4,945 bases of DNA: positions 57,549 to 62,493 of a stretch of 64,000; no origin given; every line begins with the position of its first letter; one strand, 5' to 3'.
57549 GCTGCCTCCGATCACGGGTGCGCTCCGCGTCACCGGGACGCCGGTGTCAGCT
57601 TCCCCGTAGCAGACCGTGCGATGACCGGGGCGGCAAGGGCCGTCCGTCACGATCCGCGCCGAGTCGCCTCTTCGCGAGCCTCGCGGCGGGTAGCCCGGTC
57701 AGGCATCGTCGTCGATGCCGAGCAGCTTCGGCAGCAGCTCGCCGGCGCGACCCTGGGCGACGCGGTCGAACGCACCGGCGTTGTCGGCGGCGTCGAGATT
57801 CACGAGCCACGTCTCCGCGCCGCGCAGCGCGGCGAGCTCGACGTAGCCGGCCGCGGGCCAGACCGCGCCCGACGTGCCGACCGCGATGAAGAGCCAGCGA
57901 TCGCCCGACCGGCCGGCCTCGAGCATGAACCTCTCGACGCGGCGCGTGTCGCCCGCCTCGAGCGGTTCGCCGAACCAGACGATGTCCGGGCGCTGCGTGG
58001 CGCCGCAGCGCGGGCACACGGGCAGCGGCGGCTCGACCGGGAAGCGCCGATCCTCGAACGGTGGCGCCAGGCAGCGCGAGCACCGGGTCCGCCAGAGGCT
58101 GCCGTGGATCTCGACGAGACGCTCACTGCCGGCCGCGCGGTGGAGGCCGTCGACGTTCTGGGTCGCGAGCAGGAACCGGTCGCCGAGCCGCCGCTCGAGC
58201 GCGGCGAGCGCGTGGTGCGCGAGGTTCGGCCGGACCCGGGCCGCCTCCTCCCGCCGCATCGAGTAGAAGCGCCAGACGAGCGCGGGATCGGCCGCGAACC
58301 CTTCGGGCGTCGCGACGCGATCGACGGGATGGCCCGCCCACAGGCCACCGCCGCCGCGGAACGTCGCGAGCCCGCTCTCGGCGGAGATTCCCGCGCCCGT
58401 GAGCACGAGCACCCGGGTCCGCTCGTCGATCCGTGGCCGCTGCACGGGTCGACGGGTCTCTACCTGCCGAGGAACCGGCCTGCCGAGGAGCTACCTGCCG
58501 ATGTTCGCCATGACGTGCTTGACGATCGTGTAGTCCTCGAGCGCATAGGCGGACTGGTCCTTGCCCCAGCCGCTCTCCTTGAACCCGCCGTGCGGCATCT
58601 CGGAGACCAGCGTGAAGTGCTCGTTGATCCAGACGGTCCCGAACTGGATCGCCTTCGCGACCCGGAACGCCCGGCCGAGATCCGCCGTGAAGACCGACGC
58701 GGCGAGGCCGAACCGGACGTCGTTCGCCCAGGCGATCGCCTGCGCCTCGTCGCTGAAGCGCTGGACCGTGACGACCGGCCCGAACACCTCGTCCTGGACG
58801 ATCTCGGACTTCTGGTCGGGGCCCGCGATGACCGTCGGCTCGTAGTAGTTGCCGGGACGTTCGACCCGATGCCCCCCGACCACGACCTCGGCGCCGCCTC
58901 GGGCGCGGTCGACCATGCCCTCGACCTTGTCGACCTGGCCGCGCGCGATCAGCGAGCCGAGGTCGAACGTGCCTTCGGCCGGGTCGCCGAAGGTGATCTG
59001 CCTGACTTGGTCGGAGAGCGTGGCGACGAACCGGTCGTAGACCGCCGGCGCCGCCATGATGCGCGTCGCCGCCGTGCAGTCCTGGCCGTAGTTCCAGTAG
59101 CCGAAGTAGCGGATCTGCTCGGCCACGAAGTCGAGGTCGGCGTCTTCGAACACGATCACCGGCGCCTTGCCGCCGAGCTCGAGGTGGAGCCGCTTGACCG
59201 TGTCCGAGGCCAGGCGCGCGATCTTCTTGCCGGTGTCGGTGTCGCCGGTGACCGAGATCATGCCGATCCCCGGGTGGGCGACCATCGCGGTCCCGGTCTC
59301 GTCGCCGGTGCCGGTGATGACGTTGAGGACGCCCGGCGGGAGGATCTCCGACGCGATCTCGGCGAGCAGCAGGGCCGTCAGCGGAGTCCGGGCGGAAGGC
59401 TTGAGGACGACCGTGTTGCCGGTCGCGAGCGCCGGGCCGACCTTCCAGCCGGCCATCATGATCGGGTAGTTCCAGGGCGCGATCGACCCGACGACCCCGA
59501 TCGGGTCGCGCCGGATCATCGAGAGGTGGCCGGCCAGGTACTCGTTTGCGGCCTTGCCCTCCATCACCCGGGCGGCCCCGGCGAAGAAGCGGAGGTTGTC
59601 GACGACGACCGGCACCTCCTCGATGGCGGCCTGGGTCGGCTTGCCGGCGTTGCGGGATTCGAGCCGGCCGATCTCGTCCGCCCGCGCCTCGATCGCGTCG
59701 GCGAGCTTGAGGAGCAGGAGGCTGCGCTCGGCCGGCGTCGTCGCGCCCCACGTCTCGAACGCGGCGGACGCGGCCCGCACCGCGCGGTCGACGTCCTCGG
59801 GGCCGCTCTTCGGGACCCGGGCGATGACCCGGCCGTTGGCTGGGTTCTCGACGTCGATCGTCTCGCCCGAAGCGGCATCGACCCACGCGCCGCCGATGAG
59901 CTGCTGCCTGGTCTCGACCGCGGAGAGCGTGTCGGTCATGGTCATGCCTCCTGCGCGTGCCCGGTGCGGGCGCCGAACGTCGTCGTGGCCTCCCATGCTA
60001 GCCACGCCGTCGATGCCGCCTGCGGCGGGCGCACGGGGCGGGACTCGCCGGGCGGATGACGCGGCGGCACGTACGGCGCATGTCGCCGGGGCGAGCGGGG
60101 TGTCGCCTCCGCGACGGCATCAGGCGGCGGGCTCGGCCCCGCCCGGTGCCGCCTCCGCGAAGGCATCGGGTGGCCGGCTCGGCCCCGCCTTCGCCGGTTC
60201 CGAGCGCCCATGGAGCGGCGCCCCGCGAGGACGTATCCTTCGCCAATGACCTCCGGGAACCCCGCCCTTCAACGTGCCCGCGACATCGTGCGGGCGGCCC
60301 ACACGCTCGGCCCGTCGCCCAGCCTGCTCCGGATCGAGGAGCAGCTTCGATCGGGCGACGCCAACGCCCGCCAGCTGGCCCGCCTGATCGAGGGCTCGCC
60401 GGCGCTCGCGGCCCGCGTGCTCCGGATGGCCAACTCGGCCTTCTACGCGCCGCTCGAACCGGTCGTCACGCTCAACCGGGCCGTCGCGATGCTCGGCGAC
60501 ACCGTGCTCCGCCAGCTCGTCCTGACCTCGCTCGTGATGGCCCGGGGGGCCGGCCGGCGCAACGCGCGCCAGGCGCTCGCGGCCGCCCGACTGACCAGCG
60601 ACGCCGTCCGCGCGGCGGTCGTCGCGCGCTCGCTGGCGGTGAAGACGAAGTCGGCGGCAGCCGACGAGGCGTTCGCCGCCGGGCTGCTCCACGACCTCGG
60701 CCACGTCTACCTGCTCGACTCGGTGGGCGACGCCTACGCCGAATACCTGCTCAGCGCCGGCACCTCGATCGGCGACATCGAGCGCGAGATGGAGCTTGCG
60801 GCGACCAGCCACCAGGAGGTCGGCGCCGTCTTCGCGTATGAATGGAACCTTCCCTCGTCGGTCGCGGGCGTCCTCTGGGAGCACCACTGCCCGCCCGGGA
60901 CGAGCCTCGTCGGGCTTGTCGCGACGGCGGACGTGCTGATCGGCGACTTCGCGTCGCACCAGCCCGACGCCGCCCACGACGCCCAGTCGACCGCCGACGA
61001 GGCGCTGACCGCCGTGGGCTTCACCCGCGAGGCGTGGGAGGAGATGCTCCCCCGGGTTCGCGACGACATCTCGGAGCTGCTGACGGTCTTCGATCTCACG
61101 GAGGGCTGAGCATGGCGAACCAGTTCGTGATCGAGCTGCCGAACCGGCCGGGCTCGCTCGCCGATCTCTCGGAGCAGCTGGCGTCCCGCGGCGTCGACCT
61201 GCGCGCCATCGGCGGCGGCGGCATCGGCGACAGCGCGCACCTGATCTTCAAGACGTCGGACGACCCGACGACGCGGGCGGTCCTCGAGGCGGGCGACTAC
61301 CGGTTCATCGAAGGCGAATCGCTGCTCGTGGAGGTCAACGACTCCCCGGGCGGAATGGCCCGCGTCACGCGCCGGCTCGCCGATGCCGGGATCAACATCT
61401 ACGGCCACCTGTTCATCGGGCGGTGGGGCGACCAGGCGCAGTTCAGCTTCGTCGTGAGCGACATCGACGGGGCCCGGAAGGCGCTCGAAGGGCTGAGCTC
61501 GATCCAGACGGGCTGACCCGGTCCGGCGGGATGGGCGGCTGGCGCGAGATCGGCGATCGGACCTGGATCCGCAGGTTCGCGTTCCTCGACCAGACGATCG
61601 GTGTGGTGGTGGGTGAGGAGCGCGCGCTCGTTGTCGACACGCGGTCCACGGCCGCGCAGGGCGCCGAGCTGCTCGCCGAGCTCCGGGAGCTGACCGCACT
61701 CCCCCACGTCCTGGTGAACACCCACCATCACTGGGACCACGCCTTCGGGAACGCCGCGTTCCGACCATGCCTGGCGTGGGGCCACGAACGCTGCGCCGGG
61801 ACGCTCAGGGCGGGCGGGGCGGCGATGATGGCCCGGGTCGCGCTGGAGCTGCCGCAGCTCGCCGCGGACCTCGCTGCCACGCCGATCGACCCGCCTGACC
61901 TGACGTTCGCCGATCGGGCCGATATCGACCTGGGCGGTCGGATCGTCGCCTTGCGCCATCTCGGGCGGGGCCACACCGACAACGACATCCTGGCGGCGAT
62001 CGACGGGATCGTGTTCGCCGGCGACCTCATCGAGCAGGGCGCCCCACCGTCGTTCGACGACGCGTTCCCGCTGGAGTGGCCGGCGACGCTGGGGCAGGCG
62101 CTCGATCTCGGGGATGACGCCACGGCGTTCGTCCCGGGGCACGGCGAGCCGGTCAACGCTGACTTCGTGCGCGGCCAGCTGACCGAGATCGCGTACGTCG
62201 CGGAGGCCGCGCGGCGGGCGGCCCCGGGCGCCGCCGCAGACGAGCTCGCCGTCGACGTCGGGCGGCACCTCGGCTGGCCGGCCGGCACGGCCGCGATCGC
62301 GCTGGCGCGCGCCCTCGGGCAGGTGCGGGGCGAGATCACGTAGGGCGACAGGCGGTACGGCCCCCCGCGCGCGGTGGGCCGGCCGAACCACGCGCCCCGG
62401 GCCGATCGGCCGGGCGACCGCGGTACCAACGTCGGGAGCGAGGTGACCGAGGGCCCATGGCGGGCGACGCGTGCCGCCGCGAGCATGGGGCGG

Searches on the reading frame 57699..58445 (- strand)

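Call 76: search_protein_families(library=pfam, proteins=[window:57699-58445:-], max_evalue=0.0001)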
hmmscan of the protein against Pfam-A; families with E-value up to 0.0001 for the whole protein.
window:57699-58445:- (248 aa): 1 family
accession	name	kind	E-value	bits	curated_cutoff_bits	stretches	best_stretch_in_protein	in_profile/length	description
PF02146.23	SIR2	-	1.4e-39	136.3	24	1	17-197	1-180/180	Sir2 family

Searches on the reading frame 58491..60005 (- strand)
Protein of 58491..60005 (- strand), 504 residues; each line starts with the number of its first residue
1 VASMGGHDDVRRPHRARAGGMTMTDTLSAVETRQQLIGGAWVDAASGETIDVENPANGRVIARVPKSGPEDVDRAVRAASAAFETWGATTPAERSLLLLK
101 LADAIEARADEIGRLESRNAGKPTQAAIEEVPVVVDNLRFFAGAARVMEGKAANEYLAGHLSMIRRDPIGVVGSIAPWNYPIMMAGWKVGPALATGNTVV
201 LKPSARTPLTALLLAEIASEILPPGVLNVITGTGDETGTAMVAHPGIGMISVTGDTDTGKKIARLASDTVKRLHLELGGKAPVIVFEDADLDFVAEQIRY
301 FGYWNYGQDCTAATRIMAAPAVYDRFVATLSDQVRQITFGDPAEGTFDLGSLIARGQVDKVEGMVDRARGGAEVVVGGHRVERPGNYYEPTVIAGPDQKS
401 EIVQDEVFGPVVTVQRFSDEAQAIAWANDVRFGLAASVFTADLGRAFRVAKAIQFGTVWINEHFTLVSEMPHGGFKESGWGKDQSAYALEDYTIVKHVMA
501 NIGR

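Call 76: search_protein_families(library=pfam, proteins=[window:58491-60005:-], max_evalue=0.0001)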
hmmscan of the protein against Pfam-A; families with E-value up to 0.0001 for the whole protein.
window:58491-60005:- (504 aa): 1 family
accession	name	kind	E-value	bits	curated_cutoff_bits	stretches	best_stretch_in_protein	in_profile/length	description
PF00171.27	Aldedh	-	9.2e-168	559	23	1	41-498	1-461/461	Aldehyde dehydrogenase family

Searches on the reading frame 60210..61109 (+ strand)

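Call 76: search_protein_families(library=pfam, proteins=[window:60210-61109:+], max_evalue=0.0001)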
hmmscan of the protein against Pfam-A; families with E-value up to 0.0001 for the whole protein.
window:60210-61109:+ (299 aa): 2 families
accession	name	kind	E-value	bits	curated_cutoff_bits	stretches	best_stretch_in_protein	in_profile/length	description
PF08668.18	HDOD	-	1.2e-40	139.6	22.9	1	39-227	8-195/196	HDOD domain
PF01966.28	HD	-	1.8e-06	28.7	22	1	133-243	6-113/116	HD domain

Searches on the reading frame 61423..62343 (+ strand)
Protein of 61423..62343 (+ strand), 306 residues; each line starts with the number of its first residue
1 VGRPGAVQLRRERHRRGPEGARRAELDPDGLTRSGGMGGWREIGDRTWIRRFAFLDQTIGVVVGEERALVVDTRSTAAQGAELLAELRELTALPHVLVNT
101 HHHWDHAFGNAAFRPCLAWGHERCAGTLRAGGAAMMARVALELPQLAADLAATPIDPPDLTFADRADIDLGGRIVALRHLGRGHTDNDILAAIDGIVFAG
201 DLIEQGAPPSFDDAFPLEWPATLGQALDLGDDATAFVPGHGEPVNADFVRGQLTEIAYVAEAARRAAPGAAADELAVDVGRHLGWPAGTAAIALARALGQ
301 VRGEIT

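Call 76: search_protein_families(library=pfam, proteins=[window:61423-62343:+], max_evalue=0.0001)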
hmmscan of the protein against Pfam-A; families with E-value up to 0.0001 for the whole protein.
window:61423-62343:+ (306 aa): 1 family
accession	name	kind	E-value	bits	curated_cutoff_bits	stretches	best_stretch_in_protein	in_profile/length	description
PF00753.33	Lactamase_B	-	9.5e-15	55.5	22.7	1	57-240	6-196/196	Metallo-beta-lactamase superfamily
